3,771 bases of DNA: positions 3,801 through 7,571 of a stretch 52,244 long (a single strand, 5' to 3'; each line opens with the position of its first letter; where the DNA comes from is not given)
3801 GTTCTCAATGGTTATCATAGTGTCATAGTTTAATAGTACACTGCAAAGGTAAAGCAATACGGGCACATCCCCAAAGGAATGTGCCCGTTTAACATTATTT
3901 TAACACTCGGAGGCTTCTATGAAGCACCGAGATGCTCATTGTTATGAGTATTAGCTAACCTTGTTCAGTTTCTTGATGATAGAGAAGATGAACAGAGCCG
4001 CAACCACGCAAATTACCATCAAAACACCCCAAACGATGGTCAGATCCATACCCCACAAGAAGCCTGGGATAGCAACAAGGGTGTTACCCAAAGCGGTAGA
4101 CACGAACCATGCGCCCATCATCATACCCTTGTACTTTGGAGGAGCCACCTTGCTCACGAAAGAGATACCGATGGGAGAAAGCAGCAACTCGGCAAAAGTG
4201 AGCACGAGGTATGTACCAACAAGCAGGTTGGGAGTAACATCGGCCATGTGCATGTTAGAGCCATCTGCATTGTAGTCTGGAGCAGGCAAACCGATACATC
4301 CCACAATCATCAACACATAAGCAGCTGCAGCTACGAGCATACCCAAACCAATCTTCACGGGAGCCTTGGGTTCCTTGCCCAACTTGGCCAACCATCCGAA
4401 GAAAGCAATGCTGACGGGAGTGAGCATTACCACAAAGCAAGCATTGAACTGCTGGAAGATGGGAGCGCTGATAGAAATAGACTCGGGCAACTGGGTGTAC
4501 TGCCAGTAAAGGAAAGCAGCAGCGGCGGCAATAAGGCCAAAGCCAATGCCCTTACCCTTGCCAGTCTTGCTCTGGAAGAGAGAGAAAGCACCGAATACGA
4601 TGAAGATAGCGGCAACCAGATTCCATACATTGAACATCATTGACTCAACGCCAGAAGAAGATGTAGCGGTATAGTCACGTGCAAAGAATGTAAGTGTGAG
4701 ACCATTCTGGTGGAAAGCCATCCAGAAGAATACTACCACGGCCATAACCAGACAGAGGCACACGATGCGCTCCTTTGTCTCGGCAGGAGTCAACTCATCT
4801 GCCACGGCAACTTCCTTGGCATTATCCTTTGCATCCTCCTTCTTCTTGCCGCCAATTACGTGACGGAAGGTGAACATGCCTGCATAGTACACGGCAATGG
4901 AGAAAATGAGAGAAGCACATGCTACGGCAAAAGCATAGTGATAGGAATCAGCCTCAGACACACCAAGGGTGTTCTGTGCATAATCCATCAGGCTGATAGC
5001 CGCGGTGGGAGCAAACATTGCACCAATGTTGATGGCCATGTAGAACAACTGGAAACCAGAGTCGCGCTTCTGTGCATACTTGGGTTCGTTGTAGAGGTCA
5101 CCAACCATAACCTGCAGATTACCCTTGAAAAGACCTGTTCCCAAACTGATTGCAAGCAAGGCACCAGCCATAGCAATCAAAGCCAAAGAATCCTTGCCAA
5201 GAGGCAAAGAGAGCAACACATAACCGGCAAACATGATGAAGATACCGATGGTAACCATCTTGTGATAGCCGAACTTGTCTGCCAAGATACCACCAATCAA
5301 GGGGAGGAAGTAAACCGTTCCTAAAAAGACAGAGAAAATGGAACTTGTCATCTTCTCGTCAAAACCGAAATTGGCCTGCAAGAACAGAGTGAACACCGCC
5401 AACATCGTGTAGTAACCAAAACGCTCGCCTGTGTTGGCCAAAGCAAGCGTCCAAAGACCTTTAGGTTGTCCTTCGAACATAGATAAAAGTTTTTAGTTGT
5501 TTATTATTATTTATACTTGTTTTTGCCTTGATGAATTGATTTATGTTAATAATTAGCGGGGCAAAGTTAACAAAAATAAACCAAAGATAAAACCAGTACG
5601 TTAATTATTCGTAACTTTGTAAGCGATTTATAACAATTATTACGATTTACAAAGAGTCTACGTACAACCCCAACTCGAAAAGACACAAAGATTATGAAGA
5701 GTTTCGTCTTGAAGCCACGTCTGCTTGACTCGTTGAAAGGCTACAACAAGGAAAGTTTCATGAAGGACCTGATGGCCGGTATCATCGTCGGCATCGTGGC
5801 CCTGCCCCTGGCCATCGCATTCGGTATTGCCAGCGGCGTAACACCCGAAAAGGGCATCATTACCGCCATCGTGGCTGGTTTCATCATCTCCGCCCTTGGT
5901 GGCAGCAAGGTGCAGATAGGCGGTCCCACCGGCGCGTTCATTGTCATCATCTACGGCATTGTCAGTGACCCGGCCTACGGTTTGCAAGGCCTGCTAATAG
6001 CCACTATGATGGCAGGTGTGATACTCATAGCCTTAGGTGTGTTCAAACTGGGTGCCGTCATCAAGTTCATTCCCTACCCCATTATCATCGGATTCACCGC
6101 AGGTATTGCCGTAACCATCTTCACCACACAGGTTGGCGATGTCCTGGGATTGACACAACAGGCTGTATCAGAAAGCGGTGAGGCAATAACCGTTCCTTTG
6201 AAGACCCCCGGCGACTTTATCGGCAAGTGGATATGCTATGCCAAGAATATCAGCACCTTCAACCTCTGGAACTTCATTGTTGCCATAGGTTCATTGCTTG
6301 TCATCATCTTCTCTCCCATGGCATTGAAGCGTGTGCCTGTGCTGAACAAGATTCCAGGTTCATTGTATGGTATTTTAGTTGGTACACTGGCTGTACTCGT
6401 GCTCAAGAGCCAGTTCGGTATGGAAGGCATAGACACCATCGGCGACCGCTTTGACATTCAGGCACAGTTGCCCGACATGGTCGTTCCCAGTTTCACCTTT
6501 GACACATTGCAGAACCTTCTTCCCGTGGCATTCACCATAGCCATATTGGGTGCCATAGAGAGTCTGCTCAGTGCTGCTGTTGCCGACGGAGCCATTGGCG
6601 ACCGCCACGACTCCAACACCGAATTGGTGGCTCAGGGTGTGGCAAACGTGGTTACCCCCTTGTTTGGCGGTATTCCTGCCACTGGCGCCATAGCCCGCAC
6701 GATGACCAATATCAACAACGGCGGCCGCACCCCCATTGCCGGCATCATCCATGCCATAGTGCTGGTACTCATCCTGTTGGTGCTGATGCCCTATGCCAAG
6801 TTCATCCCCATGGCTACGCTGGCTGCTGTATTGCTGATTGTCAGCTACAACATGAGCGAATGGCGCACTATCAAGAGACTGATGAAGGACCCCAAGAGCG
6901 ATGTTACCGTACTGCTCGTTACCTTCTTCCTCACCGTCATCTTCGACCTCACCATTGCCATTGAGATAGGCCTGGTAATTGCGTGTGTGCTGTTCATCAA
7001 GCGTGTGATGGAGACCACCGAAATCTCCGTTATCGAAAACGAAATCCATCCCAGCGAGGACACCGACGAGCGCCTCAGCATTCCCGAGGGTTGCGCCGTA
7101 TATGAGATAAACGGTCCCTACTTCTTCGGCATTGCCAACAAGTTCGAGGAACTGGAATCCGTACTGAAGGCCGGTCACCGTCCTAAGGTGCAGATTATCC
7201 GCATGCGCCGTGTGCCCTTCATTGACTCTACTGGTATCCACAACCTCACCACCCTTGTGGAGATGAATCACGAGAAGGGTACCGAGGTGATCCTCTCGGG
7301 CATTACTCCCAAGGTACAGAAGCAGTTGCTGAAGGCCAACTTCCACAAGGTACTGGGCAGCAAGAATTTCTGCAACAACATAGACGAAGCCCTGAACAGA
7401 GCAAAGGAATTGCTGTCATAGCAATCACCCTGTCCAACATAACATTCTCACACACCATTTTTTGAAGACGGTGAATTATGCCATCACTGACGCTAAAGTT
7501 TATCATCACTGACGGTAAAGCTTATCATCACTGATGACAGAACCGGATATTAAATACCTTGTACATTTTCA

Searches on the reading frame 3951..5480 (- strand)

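Call 39: search_protein_families(library=pfam, proteins=[window:3951-5480:-], max_evalue=0.001)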
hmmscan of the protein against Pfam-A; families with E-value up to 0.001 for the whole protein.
window:3951-5480:- (509 aa): 2 families
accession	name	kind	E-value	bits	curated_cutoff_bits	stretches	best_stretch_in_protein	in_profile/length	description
PF00854.27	PTR2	-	2.5e-41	142.3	27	2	75-212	3-132/392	POT family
PF07690.21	MFS_1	-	7.1e-21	74.9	33.4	1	13-342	2-303/347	Major Facilitator Superfamily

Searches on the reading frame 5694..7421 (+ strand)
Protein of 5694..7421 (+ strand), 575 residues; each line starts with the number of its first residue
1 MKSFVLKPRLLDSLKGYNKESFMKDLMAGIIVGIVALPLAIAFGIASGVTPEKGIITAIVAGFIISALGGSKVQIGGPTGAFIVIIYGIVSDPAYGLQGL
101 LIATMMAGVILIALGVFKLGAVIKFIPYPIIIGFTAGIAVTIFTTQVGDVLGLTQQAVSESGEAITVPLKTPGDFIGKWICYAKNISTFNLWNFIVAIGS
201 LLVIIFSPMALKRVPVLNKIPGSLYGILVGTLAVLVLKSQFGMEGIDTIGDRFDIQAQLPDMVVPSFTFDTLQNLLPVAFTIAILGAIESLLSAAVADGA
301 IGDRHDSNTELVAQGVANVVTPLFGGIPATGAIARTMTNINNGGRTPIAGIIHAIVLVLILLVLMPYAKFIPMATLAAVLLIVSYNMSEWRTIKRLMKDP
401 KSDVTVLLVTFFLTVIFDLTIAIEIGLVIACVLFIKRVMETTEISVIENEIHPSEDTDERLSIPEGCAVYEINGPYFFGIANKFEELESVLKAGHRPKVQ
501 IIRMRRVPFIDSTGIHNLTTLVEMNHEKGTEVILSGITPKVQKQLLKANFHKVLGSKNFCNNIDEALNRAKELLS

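Call 39: search_protein_families(library=pfam, proteins=[window:5694-7421:+], max_evalue=0.001)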
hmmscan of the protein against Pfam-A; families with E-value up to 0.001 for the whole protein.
window:5694-7421:+ (575 aa): 3 families
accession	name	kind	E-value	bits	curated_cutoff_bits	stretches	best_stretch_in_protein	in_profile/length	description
PF00916.26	Sulfate_transp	-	3e-86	290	23.2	1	22-410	1-380/380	Sulfate permease family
PF01740.26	STAS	-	8.7e-14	51.6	22.6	1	463-566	6-106/106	STAS domain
PF16983.11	MFS_MOT1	-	0.00026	21.8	30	1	295-385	25-109/111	Molybdate transporter of MFS superfamily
